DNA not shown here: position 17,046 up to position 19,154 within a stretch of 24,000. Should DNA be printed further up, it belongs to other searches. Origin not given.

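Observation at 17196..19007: Covalently fused tandem LysR-type regulator (two HTH and two effector domains, ~603 aa)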

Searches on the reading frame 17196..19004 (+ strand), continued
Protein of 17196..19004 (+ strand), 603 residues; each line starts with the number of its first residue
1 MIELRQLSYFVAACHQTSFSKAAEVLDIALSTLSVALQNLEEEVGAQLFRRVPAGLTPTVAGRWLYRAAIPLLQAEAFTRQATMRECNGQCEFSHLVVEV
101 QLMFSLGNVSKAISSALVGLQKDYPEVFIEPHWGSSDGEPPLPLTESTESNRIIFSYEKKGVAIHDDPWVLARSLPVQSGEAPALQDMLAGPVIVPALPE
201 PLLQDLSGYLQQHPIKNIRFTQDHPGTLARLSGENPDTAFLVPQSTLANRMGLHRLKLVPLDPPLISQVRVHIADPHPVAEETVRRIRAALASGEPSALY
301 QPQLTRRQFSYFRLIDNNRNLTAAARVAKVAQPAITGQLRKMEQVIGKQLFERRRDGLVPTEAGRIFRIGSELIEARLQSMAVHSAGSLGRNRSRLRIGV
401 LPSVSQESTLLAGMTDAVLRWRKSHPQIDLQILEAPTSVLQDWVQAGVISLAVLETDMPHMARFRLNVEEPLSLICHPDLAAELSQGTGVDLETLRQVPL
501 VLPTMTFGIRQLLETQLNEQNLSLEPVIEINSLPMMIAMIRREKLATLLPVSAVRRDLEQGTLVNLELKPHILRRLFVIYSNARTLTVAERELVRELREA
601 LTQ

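Call 27: fold_search(model_id=the predicted structure, library=pdb)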
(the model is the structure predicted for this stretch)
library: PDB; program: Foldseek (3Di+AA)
matches with E <= 10: 1365; with E <= 0.001: 797
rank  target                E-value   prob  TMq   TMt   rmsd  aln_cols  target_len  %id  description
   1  5y2v_D                1.5e-18  1.00  0.30  0.56  20.4       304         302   18  Strcutrue of the full-length CcmR complexed with 2-OG from Synechocystis PCC6803 (released 2017-12-27)
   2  5y2v_C                7.9e-18  1.00  0.30  0.55  20.5       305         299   18  Strcutrue of the full-length CcmR complexed with 2-OG from Synechocystis PCC6803 (released 2017-12-27)
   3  5y2v_B                1.6e-17  1.00  0.33  0.57   7.0       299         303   18  Strcutrue of the full-length CcmR complexed with 2-OG from Synechocystis PCC6803 (released 2017-12-27)
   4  6g1d_A                3.5e-17  1.00  0.30  0.55  14.5       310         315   20  Corynebacterium glutamicum OxyR C206 mutant (released 2018-12-05)
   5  5y2v_A                4.6e-17  1.00  0.34  0.58   6.9       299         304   18  Strcutrue of the full-length CcmR complexed with 2-OG from Synechocystis PCC6803 (released 2017-12-27)
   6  4x6g_C                4.6e-17  1.00  0.28  0.55  20.5       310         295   17  Full-length OxyR C199D from pseudomonas aeruginosa (released 2015-04-29)
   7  6g1d_D                5.7e-17  1.00  0.31  0.56  10.9       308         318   20  Corynebacterium glutamicum OxyR C206 mutant (released 2018-12-05)
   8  9fdd_A                7.9e-17  1.00  0.33  0.56   7.0       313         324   19  The crystal structure of full length tetramer CysB from Klebsiella aerogenes in complex with N-acetylserine (released 2024-07-03)
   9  6g1d_B                8.3e-17  1.00  0.30  0.56  11.3       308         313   20  Corynebacterium glutamicum OxyR C206 mutant (released 2018-12-05)
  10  8sbf_B                9.3e-17  1.00  0.30  0.59   9.6       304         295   19  Full-length structure of the LysR-type transcriptional regulator, ACIAD0746, from Acinetobacter baylyi (released 2024-04-17)
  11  6g4r_B                9.3e-17  1.00  0.30  0.53  12.1       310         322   20  Corynebacterium glutamicum OxyR C206S mutant, H2O2-bound (released 2018-12-05)
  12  6g4r_E                1.1e-16  1.00  0.30  0.56  13.8       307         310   20  Corynebacterium glutamicum OxyR C206S mutant, H2O2-bound (released 2018-12-05)
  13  8sbf_D                1.2e-16  1.00  0.30  0.60  20.4       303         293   19  Full-length structure of the LysR-type transcriptional regulator, ACIAD0746, from Acinetobacter baylyi (released 2024-04-17)
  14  6g1b_B                1.4e-16  1.00  0.28  0.50  15.8       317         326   20  Corynebacterium glutamicum OxyR, oxidized form (released 2018-12-05)
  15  4x6g_A                1.5e-16  1.00  0.28  0.54  20.6       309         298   17  Full-length OxyR C199D from pseudomonas aeruginosa (released 2015-04-29)
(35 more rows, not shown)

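Call 58: search_protein_families(library=ncbifam, proteins=[L001:17318-19015:-, L041:14554-16359:+, L004:14553-16355:+, L041:12040-14475:+, L041:8618-9895:+, L041:7192-8886:-, L041:5305-7161:-, L041:16374-18284:+, L041:16275-18293:-], max_evalue=1e-20)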
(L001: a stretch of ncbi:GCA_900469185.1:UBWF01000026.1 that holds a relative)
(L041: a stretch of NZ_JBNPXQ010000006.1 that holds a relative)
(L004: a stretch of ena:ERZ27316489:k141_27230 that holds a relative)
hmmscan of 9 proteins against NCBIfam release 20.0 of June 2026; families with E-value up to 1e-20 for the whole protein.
L001:17318-19015:- (565 aa): 7 families
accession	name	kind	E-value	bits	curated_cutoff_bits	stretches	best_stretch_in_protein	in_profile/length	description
NF006871.0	PRK09367.1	subfamily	8.2e-80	268.9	524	1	27-555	2-493/505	histidine ammonia-lyase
TIGR01225.1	hutH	equivalog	1e-77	261.7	539.15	1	30-555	2-490/506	histidine ammonia-lyase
TIGR04475.1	Phe_D_beta_mut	equivalog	5.6e-55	186.9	800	1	32-353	5-331/510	phenylalanine aminomutase (D-beta-phenylalanine forming)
TIGR03832.1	Tyr_2_3_mutase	equivalog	1.5e-51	175.5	501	1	31-313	1-269/507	tyrosine 2,3-aminomutase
NF041222.1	BagA_FevW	exception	4.7e-41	141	1000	1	31-555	3-515/529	bagremycin/ferroverdin biosynthesis tyrosine ammonia-lyase BagA/FevW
TIGR01226.1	phe_am_lyase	equivalog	1.5e-39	135.9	519.15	1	25-352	29-361/680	phenylalanine ammonia-lyase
NF053541.1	FlxA_rubin_TAL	equivalog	8e-38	130.1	700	1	39-353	4-317/498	flexirubin biosynthesis tyrosine ammonia-lyase FlxA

L041:14554-16359:+ (602 aa): 5 families
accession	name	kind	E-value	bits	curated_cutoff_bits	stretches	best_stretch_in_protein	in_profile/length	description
TIGR01225.1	hutH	equivalog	2.6e-49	168.1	539.15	1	47-443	1-362/506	histidine ammonia-lyase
NF006871.0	PRK09367.1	subfamily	1.3e-47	162.7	524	1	45-540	2-461/505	histidine ammonia-lyase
TIGR03832.1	Tyr_2_3_mutase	equivalog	2.3e-32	112.2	501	1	50-340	2-287/507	tyrosine 2,3-aminomutase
TIGR04475.1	Phe_D_beta_mut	equivalog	2.7e-25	89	800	1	49-366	4-331/510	phenylalanine aminomutase (D-beta-phenylalanine forming)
NF041222.1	BagA_FevW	exception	4.1e-21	75.2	1000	0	48-365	2-329/529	bagremycin/ferroverdin biosynthesis tyrosine ammonia-lyase BagA/FevW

L004:14553-16355:+ (601 aa): 6 families
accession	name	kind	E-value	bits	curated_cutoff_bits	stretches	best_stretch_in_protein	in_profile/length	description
TIGR01225.1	hutH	equivalog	8.6e-51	172.9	539.15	1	45-551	1-467/506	histidine ammonia-lyase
NF006871.0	PRK09367.1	subfamily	1.9e-47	162.1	524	1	43-445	2-369/505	histidine ammonia-lyase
TIGR03832.1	Tyr_2_3_mutase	equivalog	1.1e-29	103.3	501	1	48-342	2-291/507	tyrosine 2,3-aminomutase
TIGR04475.1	Phe_D_beta_mut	equivalog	3.8e-27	95.1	800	1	46-366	4-333/510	phenylalanine aminomutase (D-beta-phenylalanine forming)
NF041222.1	BagA_FevW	exception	1.9e-22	79.5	1000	1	47-366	3-332/529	bagremycin/ferroverdin biosynthesis tyrosine ammonia-lyase BagA/FevW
NF053541.1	FlxA_rubin_TAL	equivalog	4e-21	75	700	0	53-273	2-213/498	flexirubin biosynthesis tyrosine ammonia-lyase FlxA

L041:12040-14475:+ (812 aa): 2 families
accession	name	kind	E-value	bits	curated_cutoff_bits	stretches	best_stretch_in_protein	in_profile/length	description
TIGR01783.1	TonB-siderophor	subfamily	1.9e-40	139.1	223.5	1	534-812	399-649/649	TonB-dependent siderophore receptor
TIGR01785.1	TonB-hemin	subfamily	2e-25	89.4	316.85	0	401-808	305-675/677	TonB-dependent heme/hemoglobin receptor family protein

L041:8618-9895:+ (426 aa): 0 families

L041:7192-8886:- (564 aa): 1 family
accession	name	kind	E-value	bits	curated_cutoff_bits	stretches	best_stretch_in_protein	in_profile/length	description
NF011942.0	PRK15413.1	equivalog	6.9e-23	81.1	594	1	98-479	59-422/512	glutathione ABC transporter substrate-binding protein GsiB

L041:5305-7161:- (618 aa): 13 families
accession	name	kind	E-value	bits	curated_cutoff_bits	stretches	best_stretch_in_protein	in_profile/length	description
NF045476.1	Opp4C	equivalog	7.2e-69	232.1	350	1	350-615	9-277/278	oligopeptide ABC transporter permease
NF045474.1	Opp2C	equivalog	1.4e-63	214.6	300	1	382-614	3-236/236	nickel transporter permease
TIGR02790.1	nickel_nikC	equivalog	4.8e-63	213.2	358.45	1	360-613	3-257/258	nickel ABC transporter permease subunit NikC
NF045473.1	Opp1C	equivalog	2.8e-58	197.4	350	1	360-614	9-264/267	nickel/cobalt ABC transporter permease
NF007376.0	PRK09881.1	equivalog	9.7e-57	192.2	434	1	358-616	33-292/298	D,D-dipeptide ABC transporter permease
NF007738.0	PRK10417.1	equivalog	1e-55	189.2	335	1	361-614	14-268/277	nickel ABC transporter permease subunit NikC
NF011662.0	PRK15082.1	equivalog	1.4e-52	179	484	1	339-614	23-297/303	glutathione ABC transporter permease GsiD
NF008160.0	PRK10913.1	equivalog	6.5e-46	157.1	483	1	351-614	26-295/300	dipeptide ABC transporter permease DppC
NF047573.1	opine_perm_CntC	exception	2e-41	142.1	440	1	363-614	16-268/271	staphylopine uptake ABC transporter permease subunit CntC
NF045475.1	Opp3C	equivalog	3.2e-40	138.2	450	1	398-617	107-327/328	oligopeptide ABC transporter permease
NF011935.0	PRK15406.1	equivalog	2.1e-37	129.5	433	1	349-616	31-300/302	oligopeptide ABC transporter permease OppC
NF011691.0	PRK15111.1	equivalog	7.3e-31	107.8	379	1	399-612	76-290/296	putrescine export ABC transporter permease SapC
NF043080.1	MMSYN1_0166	equivalog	1.1e-30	106.6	370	1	359-607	41-295/307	oligopeptide ABC transporter permease OppC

L041:16374-18284:+ (637 aa): 2 families
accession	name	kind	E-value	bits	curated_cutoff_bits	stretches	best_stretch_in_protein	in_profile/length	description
TIGR01225.1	hutH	equivalog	7.7e-29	100.5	539.15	1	58-564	1-469/506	histidine ammonia-lyase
NF006871.0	PRK09367.1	subfamily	6e-28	97.8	524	1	56-565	2-473/505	histidine ammonia-lyase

L041:16275-18293:- (673 aa): 0 families
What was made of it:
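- On Ergothioneine catabolic (ert) gene cluster (context of the regulator): No curated ergothionase model matched: ErtA hits only HAL-family models, below cut-off (call 58).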

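Call 60: search_dna_similar(query=window:17196-19004:+, collection=plasmids, mode=protein, max_evalue=1e-30, max_rows=15)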
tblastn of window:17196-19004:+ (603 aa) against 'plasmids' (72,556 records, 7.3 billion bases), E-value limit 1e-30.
Records with a match: 15; places in all: 15; records where one place covers at least 80% of the query: 15.
Best place of each record, by identity: <60% 15.
By first word of the organism name: Agrobacterium 11; Rhizobium 2; Allorhizobium 1; Ensifer 1.
By predicted mobility (MOB-suite, as given by PLSDB): non-mobilizable 9; conjugative 6.
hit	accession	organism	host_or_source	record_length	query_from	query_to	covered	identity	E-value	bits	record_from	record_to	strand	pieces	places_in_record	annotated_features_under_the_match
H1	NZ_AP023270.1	Agrobacterium vitis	Vitis vinifera,grapevine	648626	2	584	97%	32.9%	1e-66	243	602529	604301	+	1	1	LysR family transcriptional regulator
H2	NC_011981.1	Allorhizobium ampelinum S4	Vitis vinifera cv. 'Izsaki Sarfeher'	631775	2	584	97%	32.7%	5e-68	248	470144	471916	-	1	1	LysR family transcriptional regulator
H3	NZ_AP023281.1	Agrobacterium vitis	Vitis vinifera,grapevine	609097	2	584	97%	32.7%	7e-68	247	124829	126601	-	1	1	LysR family transcriptional regulator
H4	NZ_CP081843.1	Agrobacterium vitis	Vitis,Cell culture,South Africa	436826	2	584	97%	32.7%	8e-68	247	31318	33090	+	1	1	LysR family transcriptional regulator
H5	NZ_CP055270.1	Agrobacterium vitis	Vitis vinifera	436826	2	584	97%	32.7%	8e-68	247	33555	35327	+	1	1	LysR family transcriptional regulator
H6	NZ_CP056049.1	Agrobacterium vitis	Vitis vinifera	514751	2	584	97%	32.0%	1e-65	240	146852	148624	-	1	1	LysR family transcriptional regulator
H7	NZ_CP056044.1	Agrobacterium vitis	Vitis vinifera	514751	2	584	97%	32.0%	1e-65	240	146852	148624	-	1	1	LysR family transcriptional regulator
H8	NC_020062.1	Rhizobium tropici CIAT 899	Phaseolus vulgaris root nodule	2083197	6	584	96%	31.6%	4e-53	203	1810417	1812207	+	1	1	record has no annotation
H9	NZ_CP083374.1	Ensifer canadensis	Melilotus albus,Cell Culture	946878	2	585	97%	30.6%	1e-52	202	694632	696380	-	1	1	LysR family transcriptional regulator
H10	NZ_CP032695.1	Rhizobium jaguaris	Calliandra grandiflora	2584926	2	584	97%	29.9%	4e-57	216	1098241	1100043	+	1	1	none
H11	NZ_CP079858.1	Agrobacterium fabrum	-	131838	2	582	96%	25.4%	4e-33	143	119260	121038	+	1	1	LysR family transcriptional regulator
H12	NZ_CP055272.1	Agrobacterium vitis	Vitis vinifera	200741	2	582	96%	25.2%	1e-32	142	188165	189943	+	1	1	LysR family transcriptional regulator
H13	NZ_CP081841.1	Agrobacterium vitis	Vitis,Cell culture,South Africa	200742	2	582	96%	25.2%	1e-32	142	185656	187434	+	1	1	LysR family transcriptional regulator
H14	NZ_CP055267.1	Agrobacterium vitis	-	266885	2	582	96%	25.2%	1e-32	142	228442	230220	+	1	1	LysR family transcriptional regulator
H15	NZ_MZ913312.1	Agrobacterium fabrum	-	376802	2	560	93%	25.0%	5e-31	137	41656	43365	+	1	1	LysR family transcriptional regulator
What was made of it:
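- Closest known: Distant fused LTTRs on Agrobacterium, Rhizobium and Ensifer plasmids. Same: The same two-module architecture over 96-97% of the length at 25-33% identity (call 60).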

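Call 61: get_annotated_region(hit=H1, flank=9000)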
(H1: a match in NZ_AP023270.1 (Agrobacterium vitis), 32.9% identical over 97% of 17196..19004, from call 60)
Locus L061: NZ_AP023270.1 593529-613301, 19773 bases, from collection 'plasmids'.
description: Agrobacterium vitis strain VAR03-1 plasmid pRvVAR031a, complete sequence
organism: Agrobacterium vitis (NCBI taxid 373)
taxonomy: Bacteria; Pseudomonadota; Alphaproteobacteria; Hyphomicrobiales; Rhizobiaceae; Agrobacterium; Agrobacterium vitis
host: -; source: Vitis vinifera,grapevine; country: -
typing (MOB-suite, as given by PLSDB): non-mobilizable; replicon rep_cluster_287
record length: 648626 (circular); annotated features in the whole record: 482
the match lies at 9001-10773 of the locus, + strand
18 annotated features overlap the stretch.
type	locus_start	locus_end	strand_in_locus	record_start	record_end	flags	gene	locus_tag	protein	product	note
CDS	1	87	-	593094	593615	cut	-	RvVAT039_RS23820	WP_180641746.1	TIGR02444 family protein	-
CDS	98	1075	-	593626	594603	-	-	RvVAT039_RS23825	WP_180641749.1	ABC transporter ATP-binding protein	-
CDS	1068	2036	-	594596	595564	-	-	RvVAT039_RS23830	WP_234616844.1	ABC transporter ATP-binding protein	-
CDS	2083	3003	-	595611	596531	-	-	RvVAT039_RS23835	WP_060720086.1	ABC transporter permease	-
CDS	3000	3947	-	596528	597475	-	-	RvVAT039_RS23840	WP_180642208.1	ABC transporter permease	GO:0055085 - transmembrane transport [Evidence IEA]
CDS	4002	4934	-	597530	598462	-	-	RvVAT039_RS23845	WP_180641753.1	isocitrate lyase/PEP mutase family protein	-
CDS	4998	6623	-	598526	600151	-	-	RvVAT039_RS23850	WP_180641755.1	ABC transporter substrate-binding protein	-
CDS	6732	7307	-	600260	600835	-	-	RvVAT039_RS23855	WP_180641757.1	UbiX family flavin prenyltransferase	-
CDS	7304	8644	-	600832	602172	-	-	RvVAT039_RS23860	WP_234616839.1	UbiD family decarboxylase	-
CDS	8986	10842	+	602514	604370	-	-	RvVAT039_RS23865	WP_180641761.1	LysR family transcriptional regulator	GO:0006355 - regulation of DNA-templated transcription [Evidence IEA]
CDS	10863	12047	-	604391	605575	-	-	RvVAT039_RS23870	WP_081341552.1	amino acid aminotransferase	-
CDS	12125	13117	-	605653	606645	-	-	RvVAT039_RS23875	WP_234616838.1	ABC transporter ATP-binding protein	-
CDS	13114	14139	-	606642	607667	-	-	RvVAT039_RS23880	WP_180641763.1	ABC transporter ATP-binding protein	-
CDS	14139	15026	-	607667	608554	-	-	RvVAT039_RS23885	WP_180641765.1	ABC transporter permease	-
CDS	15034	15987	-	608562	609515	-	-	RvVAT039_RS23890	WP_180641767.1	ABC transporter permease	GO:0055085 - transmembrane transport [Evidence IEA]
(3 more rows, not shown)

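Call 62: get_annotated_region(hit=H11, flank=9000)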
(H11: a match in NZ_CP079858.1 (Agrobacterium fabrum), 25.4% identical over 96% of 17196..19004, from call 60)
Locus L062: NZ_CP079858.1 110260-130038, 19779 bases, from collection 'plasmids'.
description: Agrobacterium fabrum strain LBA645 plasmid pAtAG67, complete sequence
organism: Agrobacterium fabrum (NCBI taxid 1176649)
taxonomy: Bacteria; Pseudomonadota; Alphaproteobacteria; Hyphomicrobiales; Rhizobiaceae; Agrobacterium; Agrobacterium fabrum
host: -; source: -; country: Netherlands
typing (MOB-suite, as given by PLSDB): conjugative; replicon rep_cluster_553; relaxase MOBQ; mating-pair formation MPF_T
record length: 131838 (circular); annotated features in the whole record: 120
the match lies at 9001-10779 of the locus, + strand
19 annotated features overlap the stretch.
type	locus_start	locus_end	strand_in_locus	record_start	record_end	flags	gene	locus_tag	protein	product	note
CDS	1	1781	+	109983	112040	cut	-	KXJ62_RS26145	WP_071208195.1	hydantoinase/oxoprolinase family protein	-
CDS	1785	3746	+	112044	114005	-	-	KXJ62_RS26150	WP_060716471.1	hydantoinase B/oxoprolinase family protein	-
CDS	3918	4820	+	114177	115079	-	-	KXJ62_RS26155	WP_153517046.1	ABC transporter substrate-binding protein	-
CDS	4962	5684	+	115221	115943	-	-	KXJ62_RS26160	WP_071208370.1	amino acid ABC transporter permease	GO:0006865 - amino acid transport [Evidence IEA]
CDS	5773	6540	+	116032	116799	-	-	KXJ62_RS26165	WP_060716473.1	amino acid ABC transporter permease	GO:0006865 - amino acid transport [Evidence IEA]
CDS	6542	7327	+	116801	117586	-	-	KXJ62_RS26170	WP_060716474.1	amino acid ABC transporter ATP-binding protein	-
CDS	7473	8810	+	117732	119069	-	-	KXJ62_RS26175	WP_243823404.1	MmgE/PrpD family protein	-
CDS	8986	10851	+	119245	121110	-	-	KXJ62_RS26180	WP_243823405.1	LysR family transcriptional regulator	GO:0006355 - regulation of DNA-templated transcription [Evidence IEA]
CDS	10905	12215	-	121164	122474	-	trbI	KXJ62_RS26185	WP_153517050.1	IncP-type conjugal transfer protein TrbI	-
CDS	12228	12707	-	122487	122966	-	trbH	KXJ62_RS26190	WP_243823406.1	conjugal transfer protein TrbH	-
CDS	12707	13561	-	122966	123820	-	trbG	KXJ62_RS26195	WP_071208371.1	P-type conjugative transfer protein TrbG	GO:0009291 - unidirectional conjugation [Evidence IEA]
CDS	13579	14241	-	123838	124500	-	-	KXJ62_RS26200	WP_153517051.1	conjugal transfer protein TrbF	-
CDS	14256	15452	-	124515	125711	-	trbL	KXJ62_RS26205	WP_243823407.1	P-type conjugative transfer protein TrbL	GO:0009291 - unidirectional conjugation [Evidence IEA]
CDS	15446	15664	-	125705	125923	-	trbK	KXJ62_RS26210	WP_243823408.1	entry exclusion protein TrbK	GO:0009292 - horizontal gene transfer [Evidence IEA]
CDS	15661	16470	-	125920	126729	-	trbJ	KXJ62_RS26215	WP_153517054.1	P-type conjugative transfer protein TrbJ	GO:0009291 - unidirectional conjugation [Evidence IEA]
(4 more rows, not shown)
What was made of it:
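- Distant fused relatives sit in non-ert contexts (calls 61, 62).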
